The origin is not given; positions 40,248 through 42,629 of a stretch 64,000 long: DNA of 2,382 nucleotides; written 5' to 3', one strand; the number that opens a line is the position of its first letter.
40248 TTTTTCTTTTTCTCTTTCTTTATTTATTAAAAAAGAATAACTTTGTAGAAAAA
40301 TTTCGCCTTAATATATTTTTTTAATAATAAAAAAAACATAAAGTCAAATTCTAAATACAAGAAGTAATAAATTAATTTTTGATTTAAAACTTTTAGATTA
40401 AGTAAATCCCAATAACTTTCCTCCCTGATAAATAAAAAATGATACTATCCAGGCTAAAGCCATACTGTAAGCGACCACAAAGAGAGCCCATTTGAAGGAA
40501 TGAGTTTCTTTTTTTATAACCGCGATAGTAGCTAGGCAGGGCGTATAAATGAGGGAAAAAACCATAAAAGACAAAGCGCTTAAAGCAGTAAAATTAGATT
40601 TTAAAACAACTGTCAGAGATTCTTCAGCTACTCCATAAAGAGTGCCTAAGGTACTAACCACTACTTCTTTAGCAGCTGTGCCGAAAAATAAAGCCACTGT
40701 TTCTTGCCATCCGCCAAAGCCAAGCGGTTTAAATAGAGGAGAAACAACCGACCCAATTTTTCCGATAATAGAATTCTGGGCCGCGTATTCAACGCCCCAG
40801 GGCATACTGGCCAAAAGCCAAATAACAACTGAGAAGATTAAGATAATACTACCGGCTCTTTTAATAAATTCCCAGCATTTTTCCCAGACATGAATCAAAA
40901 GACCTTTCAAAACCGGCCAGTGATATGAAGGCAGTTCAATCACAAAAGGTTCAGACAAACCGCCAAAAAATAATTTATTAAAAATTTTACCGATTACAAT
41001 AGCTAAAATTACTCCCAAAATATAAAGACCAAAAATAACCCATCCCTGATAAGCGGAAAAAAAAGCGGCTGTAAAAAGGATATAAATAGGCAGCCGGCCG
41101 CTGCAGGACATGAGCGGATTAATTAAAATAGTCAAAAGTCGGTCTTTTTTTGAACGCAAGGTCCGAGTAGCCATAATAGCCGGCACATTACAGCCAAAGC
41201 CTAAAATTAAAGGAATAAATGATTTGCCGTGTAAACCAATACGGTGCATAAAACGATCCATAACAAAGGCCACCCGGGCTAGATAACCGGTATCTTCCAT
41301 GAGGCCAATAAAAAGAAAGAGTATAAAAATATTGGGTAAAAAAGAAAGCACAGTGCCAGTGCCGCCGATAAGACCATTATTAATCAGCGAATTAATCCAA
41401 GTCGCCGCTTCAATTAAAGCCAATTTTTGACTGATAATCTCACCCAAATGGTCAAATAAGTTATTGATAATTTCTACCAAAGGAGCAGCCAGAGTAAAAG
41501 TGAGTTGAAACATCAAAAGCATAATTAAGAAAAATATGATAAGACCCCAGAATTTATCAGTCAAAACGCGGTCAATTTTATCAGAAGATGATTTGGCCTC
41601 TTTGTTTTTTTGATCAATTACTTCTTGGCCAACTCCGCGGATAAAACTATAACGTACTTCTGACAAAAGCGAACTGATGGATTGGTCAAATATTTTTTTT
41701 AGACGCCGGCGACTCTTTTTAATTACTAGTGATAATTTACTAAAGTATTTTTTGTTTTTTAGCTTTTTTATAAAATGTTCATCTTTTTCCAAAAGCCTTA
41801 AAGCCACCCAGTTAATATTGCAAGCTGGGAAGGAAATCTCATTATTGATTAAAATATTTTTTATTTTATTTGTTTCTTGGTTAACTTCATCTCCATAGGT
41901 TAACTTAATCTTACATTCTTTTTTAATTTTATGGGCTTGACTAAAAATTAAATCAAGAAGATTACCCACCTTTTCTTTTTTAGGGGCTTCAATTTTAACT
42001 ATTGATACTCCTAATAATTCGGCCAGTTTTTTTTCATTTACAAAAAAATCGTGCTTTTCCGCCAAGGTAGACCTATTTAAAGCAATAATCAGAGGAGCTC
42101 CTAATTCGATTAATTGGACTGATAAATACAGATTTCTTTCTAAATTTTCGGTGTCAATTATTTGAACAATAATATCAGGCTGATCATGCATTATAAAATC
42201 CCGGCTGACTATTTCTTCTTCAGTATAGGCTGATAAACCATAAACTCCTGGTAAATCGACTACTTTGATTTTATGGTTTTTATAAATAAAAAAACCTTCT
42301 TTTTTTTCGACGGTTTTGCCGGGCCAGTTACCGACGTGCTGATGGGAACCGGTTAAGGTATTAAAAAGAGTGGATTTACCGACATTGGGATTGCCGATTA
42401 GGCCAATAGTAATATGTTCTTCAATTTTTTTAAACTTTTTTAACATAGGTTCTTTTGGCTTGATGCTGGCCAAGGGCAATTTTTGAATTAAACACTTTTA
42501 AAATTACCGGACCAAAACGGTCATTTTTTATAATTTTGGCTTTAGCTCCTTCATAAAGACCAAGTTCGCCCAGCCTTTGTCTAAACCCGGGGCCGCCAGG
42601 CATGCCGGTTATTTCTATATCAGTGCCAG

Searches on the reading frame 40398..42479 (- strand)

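Call 65: search_protein_families(library=pfam, proteins=[window:40398-42479:-], max_evalue=0.001)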
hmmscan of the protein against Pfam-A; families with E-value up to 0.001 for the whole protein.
window:40398-42479:- (693 aa): 6 families
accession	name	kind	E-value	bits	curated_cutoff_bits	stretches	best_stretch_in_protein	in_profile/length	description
PF02421.24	FeoB_N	-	4.4e-60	202.2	27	1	24-176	2-154/156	Ferrous iron transport protein B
PF07670.19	Gate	-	7.8e-43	145.6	29.6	2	377-472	1-103/104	Nucleoside recognition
PF01926.29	MMR_HSR1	-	4.9e-23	81.8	21.9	1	24-136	1-113/113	50S ribosome-binding GTPase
PF07664.17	FeoB_C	-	1.3e-18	66.9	26.6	1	482-534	1-54/54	Ferrous iron transport protein B C terminus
PF17910.6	FeoB_Cyto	-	5.8e-15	55.9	23.4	1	195-288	1-89/90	FeoB cytosolic helical domain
PF03193.22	RsgA_GTPase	-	0.00015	22.1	30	0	17-50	102-135/174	RsgA GTPase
